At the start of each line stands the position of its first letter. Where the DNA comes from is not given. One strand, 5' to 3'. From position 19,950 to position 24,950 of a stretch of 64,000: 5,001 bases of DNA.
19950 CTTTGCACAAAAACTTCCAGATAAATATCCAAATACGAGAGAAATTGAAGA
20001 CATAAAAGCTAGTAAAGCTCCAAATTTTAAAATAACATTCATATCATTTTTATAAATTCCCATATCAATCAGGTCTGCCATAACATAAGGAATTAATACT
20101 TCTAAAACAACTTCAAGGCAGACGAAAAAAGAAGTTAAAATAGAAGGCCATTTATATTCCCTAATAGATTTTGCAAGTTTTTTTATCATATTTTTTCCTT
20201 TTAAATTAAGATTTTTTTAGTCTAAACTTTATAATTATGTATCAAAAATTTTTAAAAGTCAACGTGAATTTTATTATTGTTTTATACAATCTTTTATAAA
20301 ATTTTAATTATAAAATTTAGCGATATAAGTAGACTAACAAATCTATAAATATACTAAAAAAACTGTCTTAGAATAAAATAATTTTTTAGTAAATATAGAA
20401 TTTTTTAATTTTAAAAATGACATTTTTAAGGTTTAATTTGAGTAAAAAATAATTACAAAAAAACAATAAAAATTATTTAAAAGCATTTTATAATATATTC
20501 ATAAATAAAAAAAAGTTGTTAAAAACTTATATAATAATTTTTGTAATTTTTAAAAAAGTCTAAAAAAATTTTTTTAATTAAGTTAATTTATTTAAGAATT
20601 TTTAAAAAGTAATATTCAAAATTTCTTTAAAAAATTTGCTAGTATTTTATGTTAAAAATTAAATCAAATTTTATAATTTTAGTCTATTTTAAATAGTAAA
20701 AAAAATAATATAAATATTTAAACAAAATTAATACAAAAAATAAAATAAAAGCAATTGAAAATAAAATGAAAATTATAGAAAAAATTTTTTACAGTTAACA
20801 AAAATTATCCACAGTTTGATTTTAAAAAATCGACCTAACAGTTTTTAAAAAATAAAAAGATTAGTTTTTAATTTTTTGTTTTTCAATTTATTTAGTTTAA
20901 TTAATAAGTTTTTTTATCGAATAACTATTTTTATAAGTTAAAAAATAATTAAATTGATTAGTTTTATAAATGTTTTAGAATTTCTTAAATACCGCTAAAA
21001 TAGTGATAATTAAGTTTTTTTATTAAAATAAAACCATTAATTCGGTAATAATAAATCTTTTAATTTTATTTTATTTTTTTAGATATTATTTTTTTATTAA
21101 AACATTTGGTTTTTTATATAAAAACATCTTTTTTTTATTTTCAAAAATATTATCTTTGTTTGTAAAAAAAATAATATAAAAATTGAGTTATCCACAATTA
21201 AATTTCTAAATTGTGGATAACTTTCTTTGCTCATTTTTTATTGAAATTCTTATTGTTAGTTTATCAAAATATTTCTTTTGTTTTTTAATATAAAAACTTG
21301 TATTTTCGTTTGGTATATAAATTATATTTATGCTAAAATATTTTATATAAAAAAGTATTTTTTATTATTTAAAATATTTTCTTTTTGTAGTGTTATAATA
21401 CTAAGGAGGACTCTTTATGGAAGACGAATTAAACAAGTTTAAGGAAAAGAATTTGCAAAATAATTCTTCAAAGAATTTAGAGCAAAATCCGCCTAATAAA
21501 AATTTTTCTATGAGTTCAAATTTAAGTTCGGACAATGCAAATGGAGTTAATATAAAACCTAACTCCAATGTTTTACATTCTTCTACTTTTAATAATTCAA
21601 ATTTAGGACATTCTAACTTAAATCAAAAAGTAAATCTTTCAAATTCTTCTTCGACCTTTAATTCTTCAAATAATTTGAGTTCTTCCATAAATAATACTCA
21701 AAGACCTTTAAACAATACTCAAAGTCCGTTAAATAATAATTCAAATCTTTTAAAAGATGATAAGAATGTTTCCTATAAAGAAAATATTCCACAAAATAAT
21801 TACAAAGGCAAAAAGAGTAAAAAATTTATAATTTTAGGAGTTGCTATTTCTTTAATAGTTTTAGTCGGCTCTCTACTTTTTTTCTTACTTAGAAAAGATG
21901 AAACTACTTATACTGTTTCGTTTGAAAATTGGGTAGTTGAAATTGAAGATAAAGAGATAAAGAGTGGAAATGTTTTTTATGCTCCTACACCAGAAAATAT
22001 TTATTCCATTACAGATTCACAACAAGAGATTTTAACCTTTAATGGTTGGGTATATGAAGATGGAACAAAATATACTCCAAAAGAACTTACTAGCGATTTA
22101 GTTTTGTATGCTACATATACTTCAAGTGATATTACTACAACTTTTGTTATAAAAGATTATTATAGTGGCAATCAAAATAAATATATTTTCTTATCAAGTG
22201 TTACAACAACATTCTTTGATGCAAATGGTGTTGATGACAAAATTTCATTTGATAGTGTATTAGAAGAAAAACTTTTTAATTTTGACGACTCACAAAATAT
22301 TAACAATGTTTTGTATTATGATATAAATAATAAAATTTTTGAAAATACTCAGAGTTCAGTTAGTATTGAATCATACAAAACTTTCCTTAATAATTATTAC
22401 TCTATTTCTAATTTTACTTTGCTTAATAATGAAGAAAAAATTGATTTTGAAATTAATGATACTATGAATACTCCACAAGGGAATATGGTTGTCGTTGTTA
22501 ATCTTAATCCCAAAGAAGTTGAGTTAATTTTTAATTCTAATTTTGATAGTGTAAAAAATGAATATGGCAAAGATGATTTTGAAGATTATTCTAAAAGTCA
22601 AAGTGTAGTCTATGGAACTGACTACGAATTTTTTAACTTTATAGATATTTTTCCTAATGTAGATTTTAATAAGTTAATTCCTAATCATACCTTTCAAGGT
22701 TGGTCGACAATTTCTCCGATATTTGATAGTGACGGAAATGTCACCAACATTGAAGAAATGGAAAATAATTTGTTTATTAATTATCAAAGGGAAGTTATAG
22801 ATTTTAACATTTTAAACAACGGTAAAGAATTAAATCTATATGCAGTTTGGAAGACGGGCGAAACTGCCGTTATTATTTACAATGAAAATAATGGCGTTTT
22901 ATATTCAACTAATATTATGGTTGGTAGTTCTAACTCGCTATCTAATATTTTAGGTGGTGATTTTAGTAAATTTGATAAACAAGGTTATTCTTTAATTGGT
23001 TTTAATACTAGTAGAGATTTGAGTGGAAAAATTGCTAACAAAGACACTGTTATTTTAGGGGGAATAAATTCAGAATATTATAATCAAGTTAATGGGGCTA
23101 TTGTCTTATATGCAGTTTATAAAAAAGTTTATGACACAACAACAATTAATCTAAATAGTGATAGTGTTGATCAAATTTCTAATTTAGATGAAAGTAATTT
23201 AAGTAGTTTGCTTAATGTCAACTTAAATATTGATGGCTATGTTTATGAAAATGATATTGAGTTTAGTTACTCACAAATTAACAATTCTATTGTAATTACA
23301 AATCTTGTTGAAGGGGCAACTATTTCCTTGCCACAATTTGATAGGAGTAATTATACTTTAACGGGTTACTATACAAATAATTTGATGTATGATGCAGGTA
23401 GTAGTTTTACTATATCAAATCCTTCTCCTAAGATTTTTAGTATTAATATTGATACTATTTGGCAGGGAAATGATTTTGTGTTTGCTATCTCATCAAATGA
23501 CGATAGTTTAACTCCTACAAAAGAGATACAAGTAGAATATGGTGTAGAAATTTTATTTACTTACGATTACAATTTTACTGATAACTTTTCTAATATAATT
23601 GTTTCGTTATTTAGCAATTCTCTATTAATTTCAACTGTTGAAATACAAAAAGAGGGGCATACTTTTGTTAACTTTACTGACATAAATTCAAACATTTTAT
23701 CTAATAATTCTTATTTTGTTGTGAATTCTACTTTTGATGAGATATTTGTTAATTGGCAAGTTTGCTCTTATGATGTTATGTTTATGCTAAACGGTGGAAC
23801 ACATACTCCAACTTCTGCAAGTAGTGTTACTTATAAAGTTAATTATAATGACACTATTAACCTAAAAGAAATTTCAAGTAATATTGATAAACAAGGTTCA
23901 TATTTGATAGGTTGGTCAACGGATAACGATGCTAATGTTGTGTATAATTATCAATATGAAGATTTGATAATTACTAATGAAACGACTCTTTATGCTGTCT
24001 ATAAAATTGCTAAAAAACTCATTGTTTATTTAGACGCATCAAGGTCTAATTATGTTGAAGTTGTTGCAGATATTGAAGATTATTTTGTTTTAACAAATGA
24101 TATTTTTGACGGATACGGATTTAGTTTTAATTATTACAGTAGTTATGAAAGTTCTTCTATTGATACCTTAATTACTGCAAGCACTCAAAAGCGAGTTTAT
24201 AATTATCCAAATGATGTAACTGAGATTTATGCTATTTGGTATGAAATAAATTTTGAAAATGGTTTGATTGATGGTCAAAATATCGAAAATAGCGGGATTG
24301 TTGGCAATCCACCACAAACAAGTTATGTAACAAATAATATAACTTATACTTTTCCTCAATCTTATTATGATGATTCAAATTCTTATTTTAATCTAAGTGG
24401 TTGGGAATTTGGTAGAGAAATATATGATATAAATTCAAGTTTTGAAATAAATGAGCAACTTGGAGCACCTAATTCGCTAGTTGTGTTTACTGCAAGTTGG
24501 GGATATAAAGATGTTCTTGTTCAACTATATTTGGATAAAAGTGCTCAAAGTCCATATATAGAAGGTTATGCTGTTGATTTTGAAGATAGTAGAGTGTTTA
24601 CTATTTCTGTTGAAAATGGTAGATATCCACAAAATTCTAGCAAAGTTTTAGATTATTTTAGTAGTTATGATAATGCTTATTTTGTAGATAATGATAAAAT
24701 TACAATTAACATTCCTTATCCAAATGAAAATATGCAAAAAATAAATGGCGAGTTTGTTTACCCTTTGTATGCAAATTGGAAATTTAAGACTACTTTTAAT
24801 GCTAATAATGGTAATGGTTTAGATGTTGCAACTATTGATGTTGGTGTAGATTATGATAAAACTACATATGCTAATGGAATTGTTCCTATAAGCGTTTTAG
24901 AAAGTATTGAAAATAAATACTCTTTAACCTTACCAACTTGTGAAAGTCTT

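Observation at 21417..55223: One uninterrupted 33.8-kb gene for an 11,268-aa membrane-anchored surface protein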

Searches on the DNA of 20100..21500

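Call 24: search_rna_families(source=window, start=20100, end=21500, threshold=evalue, max_evalue=1)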
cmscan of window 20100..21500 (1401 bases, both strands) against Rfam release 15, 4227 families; matches with E-value up to 1: 1.
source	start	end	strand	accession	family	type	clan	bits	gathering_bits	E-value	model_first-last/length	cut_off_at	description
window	21176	21228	-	RF03751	mir-7445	Gene; miRNA;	-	22.3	79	0.6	1-60/60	no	mir-7445 microRNA precursor family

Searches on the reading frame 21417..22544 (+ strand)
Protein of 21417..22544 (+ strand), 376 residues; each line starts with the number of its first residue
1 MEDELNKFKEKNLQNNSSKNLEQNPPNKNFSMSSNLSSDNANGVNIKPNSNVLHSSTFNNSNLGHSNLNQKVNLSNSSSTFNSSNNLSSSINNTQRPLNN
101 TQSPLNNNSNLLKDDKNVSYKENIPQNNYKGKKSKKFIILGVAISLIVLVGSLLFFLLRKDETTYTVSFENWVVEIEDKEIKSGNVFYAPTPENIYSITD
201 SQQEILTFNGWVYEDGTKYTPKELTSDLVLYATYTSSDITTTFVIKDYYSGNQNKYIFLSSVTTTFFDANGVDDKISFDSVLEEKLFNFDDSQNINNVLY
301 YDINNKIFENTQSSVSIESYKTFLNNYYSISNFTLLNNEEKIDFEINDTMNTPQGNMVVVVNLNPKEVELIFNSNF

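Call 34: search_protein_families(library=pfam, proteins=[window:21417-22544:+], max_evalue=0.1)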
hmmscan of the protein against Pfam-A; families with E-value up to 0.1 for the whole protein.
window:21417-22544:+ (376 aa): 1 family
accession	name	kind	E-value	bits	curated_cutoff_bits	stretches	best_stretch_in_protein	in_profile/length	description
PF15183.11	MRAP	-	0.09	13.2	27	0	118-158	18-57/89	Melanocortin-2 receptor accessory protein family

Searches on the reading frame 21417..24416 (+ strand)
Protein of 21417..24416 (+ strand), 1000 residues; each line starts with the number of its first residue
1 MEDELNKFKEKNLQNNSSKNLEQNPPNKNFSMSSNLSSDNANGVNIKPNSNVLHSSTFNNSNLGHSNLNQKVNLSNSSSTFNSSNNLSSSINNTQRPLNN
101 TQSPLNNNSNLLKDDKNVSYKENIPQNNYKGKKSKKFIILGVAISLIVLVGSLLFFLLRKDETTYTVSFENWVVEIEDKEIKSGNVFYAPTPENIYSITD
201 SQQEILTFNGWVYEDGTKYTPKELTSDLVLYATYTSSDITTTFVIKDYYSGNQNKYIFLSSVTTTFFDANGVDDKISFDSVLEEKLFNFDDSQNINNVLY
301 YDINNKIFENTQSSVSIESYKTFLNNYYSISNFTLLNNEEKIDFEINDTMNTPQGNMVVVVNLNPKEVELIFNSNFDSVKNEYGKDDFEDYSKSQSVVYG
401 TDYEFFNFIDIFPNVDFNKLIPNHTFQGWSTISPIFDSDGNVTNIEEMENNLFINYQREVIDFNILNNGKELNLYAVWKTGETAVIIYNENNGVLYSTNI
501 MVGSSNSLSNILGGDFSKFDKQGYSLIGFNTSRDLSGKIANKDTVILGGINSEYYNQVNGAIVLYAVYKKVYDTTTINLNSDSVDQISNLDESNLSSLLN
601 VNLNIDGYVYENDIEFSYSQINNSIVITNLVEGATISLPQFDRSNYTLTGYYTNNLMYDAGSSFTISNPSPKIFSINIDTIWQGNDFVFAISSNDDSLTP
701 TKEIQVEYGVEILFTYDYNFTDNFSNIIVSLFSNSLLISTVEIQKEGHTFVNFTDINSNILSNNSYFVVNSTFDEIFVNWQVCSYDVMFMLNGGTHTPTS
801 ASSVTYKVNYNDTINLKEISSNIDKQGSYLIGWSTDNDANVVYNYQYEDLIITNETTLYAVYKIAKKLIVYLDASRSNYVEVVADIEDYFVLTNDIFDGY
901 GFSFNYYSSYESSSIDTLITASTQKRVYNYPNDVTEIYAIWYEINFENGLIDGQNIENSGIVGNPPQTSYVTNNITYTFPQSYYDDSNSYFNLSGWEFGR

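Call 95: search_protein_families(library=ncbifam, proteins=[window:21417-24416:+], max_evalue=0.01)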
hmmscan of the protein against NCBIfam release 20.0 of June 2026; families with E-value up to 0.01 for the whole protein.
window:21417-24416:+ (1000 aa): 1 family
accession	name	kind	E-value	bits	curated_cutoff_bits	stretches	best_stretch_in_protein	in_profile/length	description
NF004285.1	PRK05696.1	equivalog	0.00062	19.6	179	1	127-194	11-76/171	flagellar basal body-associated protein FliL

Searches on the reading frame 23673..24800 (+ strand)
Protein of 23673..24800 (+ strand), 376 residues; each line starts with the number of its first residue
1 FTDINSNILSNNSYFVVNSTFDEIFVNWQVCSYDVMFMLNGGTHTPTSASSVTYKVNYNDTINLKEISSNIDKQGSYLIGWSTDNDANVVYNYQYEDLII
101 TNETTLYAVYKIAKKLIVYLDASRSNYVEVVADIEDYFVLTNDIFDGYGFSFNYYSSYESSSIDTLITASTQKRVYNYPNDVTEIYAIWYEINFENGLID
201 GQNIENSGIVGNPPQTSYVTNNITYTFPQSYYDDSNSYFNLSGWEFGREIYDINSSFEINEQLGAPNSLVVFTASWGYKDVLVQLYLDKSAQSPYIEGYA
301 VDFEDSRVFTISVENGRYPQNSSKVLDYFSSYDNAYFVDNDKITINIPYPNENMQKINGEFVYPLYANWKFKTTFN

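Call 34: search_protein_families(library=pfam, proteins=[window:23673-24800:+], max_evalue=0.1)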
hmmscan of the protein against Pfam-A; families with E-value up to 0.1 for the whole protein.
window:23673-24800:+ (376 aa): 1 family
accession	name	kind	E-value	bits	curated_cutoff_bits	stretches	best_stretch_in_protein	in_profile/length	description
PF09479.16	Flg_new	-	4.4e-07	30.4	27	1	33-109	1-65/65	Listeria-Bacteroides repeat domain (List_Bact_rpt)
